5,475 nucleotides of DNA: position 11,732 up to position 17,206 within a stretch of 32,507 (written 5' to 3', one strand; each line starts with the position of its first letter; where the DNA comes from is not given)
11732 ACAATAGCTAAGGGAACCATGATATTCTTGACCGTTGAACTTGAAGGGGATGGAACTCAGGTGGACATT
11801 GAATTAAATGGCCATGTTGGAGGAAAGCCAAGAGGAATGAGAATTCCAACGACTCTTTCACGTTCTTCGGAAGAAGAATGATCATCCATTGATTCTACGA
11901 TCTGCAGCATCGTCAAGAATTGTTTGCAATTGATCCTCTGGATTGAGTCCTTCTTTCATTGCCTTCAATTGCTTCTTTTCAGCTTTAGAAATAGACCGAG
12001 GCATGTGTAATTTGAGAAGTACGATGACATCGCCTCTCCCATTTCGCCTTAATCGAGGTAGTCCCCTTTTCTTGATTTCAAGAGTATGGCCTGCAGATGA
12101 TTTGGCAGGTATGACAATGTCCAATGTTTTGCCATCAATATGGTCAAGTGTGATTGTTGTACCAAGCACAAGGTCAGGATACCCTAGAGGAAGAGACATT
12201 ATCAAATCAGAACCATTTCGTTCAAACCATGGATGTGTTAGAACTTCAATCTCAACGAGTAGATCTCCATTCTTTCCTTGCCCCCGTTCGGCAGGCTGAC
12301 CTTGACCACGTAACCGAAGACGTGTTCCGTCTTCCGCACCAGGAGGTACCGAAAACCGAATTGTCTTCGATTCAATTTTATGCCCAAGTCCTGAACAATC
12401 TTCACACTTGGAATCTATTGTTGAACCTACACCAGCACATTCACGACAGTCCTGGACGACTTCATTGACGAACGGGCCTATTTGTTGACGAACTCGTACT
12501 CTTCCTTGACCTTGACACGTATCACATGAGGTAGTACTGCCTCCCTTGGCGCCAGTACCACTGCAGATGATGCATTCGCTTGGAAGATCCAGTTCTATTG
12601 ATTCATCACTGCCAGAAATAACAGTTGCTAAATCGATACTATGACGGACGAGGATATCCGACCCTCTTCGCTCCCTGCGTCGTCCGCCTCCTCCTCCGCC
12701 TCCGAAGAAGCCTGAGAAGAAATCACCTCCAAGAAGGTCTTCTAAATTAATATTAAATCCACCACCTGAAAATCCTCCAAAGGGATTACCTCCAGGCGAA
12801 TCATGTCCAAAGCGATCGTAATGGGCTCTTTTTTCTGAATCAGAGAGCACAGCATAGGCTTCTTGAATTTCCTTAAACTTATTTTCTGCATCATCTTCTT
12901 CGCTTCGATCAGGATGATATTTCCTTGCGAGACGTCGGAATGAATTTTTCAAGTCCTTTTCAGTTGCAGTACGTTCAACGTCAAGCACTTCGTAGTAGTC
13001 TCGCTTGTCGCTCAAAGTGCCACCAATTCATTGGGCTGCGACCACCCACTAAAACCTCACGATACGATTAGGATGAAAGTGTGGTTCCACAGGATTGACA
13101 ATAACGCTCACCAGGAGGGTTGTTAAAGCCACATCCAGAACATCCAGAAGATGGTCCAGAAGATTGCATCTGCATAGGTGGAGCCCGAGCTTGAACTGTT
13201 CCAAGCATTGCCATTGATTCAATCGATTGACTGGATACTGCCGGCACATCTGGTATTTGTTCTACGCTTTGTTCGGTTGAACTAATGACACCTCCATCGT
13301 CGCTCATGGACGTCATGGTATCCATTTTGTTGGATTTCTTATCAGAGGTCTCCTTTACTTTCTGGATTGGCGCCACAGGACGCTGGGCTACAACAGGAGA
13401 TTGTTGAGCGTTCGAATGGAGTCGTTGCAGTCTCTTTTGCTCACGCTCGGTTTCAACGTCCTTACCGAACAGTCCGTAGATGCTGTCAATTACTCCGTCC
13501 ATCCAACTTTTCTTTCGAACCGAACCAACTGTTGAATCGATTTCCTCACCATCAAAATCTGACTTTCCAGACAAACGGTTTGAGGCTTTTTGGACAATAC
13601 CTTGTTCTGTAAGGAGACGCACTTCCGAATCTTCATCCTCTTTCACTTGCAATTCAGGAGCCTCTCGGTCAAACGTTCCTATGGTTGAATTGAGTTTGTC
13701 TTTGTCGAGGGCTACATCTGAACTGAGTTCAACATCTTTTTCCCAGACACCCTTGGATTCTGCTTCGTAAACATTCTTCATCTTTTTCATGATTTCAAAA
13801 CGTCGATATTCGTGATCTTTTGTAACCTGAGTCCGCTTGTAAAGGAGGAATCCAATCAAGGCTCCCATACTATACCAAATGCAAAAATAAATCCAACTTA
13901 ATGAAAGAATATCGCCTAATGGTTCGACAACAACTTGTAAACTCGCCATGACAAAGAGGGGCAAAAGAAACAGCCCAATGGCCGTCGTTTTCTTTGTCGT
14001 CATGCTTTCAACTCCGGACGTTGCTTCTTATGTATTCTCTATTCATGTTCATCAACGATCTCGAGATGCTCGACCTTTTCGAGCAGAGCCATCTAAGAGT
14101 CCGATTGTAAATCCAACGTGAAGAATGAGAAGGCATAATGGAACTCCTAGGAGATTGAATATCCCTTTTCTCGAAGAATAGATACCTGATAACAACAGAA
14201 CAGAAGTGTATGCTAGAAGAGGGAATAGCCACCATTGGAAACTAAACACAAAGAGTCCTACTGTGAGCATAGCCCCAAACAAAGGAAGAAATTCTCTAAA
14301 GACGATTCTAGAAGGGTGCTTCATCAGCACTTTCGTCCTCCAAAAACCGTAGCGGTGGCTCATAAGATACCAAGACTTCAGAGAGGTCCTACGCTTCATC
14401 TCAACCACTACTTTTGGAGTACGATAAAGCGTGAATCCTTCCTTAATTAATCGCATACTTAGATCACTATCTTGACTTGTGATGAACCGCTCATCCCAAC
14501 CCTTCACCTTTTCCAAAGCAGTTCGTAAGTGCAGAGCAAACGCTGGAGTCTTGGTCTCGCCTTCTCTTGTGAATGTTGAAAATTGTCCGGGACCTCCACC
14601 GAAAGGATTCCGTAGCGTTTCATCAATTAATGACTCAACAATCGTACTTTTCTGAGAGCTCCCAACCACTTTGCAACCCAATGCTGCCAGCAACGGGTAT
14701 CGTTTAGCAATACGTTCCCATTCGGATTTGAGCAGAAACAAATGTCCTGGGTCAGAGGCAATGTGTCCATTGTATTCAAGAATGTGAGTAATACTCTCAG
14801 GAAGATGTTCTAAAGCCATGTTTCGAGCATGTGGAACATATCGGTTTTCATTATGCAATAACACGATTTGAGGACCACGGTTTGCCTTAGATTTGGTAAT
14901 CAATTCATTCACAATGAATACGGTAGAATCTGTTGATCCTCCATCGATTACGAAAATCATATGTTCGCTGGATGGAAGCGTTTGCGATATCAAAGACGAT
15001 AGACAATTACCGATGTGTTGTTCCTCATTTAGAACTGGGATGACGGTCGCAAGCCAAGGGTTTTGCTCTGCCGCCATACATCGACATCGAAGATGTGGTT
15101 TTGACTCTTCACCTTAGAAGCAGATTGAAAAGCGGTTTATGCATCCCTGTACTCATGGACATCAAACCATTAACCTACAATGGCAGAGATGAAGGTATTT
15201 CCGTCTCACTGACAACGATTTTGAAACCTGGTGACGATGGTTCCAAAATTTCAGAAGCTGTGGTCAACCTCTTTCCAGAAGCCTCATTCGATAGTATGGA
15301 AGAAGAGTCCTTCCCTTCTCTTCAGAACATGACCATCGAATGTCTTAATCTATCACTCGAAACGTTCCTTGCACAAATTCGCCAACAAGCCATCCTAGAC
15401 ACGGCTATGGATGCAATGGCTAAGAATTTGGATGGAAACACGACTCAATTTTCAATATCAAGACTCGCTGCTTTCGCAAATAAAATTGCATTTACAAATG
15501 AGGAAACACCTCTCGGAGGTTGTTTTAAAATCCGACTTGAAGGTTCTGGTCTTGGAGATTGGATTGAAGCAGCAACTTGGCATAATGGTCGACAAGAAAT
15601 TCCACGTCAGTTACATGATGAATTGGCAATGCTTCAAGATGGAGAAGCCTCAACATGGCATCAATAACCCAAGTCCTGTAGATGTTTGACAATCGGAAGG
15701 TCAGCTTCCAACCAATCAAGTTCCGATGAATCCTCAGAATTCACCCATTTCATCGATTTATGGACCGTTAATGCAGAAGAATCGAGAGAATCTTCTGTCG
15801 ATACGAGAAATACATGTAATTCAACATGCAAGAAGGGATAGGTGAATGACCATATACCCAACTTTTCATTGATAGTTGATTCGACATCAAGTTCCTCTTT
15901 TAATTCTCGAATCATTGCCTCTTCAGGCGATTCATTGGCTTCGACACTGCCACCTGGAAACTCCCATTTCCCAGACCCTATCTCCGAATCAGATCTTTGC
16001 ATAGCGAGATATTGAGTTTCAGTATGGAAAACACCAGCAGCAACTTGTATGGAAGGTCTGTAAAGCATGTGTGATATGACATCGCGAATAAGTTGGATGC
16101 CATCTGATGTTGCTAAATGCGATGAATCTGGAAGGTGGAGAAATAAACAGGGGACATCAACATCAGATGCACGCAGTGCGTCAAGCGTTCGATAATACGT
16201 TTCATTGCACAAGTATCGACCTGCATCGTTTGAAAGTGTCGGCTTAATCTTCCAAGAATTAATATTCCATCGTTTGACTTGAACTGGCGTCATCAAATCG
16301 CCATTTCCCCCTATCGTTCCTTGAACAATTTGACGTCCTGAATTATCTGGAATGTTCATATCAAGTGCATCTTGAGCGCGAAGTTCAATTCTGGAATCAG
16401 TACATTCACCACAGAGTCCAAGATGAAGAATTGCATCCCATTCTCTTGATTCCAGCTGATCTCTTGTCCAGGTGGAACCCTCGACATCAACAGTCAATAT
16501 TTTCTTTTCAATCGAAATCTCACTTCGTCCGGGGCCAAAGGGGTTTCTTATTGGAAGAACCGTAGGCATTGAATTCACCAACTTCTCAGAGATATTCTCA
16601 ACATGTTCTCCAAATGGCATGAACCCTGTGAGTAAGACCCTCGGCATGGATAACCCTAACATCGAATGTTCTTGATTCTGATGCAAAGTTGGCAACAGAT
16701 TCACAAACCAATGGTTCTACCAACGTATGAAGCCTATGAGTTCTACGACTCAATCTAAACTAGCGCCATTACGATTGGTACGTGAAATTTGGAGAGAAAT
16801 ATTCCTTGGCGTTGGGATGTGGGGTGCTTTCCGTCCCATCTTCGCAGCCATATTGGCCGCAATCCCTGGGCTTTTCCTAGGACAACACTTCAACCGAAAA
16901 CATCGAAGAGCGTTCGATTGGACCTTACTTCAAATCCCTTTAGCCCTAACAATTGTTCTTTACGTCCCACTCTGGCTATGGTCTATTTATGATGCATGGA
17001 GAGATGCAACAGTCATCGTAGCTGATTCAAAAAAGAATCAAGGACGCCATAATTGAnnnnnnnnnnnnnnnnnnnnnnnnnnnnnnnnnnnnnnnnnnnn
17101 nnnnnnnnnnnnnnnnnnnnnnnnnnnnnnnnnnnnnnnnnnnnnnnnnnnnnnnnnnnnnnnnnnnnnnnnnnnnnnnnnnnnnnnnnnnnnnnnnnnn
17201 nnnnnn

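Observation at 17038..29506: Candidate uncharacterised cell-surface system: operon of two giant surface proteins, a coupled cytoplasmic orphan and a lipoprotein zinc protease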

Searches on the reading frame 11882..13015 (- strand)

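Call 6: search_protein_families(library=pfam, proteins=[window:11882-13015:-], max_evalue=0.01)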
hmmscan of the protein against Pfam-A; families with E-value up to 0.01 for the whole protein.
window:11882-13015:- (377 aa): 3 families
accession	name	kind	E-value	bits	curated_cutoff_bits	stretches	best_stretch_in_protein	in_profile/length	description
PF01556.23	DnaJ_C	-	3.6e-34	118.4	26.6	1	123-339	3-152/152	DnaJ C terminal domain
PF00226.36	DnaJ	-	3.2e-24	85.2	27.8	1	6-67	1-63/63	DnaJ domain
PF00684.25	DnaJ_CXXCXGXG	-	7.5e-13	49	32.7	1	148-210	1-64/65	DnaJ central domain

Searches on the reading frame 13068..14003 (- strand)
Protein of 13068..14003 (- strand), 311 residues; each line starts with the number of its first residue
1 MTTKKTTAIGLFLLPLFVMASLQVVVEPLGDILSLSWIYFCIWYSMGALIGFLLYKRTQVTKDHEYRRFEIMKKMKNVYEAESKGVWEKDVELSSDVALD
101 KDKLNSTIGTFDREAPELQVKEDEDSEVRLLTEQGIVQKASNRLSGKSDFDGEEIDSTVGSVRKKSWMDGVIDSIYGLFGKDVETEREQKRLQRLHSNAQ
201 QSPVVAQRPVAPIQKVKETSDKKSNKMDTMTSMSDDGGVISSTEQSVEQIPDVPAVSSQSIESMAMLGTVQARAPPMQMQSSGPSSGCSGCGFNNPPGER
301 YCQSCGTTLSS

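Call 6: search_protein_families(library=pfam, proteins=[window:13068-14003:-], max_evalue=0.01)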
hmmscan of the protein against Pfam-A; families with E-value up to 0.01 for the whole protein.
window:13068-14003:- (311 aa): 2 families
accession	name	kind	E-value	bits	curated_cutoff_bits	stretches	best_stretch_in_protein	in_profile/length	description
PF12773.13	DZR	-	0.0006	20.4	27.3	1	288-310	1-23/45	Double zinc ribbon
PF13240.11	Zn_Ribbon_1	-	0.0048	17.1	25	1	288-309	2-23/23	zinc-ribbon domain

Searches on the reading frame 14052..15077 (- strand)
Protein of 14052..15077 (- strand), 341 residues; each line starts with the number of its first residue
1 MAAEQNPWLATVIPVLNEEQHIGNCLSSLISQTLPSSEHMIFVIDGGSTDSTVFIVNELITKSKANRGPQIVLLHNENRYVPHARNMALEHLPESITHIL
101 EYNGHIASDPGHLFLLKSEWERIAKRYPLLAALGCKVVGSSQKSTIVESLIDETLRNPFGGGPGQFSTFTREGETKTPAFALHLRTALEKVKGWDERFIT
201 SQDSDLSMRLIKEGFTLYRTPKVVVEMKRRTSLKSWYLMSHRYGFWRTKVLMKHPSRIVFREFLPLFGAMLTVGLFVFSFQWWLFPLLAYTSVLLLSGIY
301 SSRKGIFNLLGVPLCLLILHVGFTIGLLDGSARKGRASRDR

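Call 6: search_protein_families(library=pfam, proteins=[window:14052-15077:-], max_evalue=0.01)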
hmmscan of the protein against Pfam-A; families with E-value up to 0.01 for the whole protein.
window:14052-15077:- (341 aa): 3 families
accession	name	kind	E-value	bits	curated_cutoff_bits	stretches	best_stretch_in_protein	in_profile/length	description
PF00535.33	Glycos_transf_2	-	3.7e-12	47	23.3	1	12-91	3-76/168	Glycosyl transferase family 2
PF13641.12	Glyco_tranf_2_3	-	1.1e-05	26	27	0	177-234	160-218/230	Glycosyltransferase like family 2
PF13632.12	Glyco_trans_2_3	-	2.1e-05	24.8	27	1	185-319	81-188/198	Glycosyl transferase family group 2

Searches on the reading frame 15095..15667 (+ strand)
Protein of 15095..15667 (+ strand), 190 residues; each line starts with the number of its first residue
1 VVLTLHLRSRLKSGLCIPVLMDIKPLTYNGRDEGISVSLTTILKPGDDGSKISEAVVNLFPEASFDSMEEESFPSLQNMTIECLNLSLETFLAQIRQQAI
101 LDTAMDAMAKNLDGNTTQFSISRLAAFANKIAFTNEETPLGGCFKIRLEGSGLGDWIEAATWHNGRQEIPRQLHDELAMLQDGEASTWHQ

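Call 6: search_protein_families(library=pfam, proteins=[window:15095-15667:+], max_evalue=0.01)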
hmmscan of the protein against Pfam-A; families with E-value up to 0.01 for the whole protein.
window:15095-15667:+ (190 aa): 1 family
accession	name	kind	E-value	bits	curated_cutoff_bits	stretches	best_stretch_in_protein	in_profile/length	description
PF01877.22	RNA_binding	-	0.00046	20.9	26.9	1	37-138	2-112/120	RNA binding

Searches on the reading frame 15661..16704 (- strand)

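Call 6: search_protein_families(library=pfam, proteins=[window:15661-16704:-], max_evalue=0.01)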
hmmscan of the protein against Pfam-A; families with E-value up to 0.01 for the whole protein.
window:15661-16704:- (347 aa): 4 families
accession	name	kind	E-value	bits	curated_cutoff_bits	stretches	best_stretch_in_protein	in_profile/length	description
PF00293.34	NUDIX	-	4.1e-16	59.6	21.1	1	220-335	3-127/134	NUDIX domain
PF01470.22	Peptidase_C15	-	4.5e-13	50.1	22.7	1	22-192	2-168/204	Pyroglutamyl peptidase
PF14815.12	NUDIX_4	-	7.2e-13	48.8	35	1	225-339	5-111/113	NUDIX domain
PF22327.2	Nudt16-like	-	7.4e-05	23.2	27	1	213-277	6-66/161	U8 snoRNA-decapping enzyme-like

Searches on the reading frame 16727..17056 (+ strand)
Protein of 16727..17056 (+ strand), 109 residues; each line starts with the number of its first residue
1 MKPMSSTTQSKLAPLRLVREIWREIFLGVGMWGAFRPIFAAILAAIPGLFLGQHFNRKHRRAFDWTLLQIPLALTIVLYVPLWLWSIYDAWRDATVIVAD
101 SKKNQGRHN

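Call 6: search_protein_families(library=pfam, proteins=[window:16727-17056:+], max_evalue=0.01)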
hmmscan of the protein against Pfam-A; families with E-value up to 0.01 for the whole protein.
window:16727-17056:+ (109 aa): 0 families

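Call 110: search_protein_families(library=pfam, proteins=[window:16727-17056:+], max_evalue=0.1)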
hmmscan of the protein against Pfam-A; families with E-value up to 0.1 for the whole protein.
window:16727-17056:+ (109 aa): 0 families
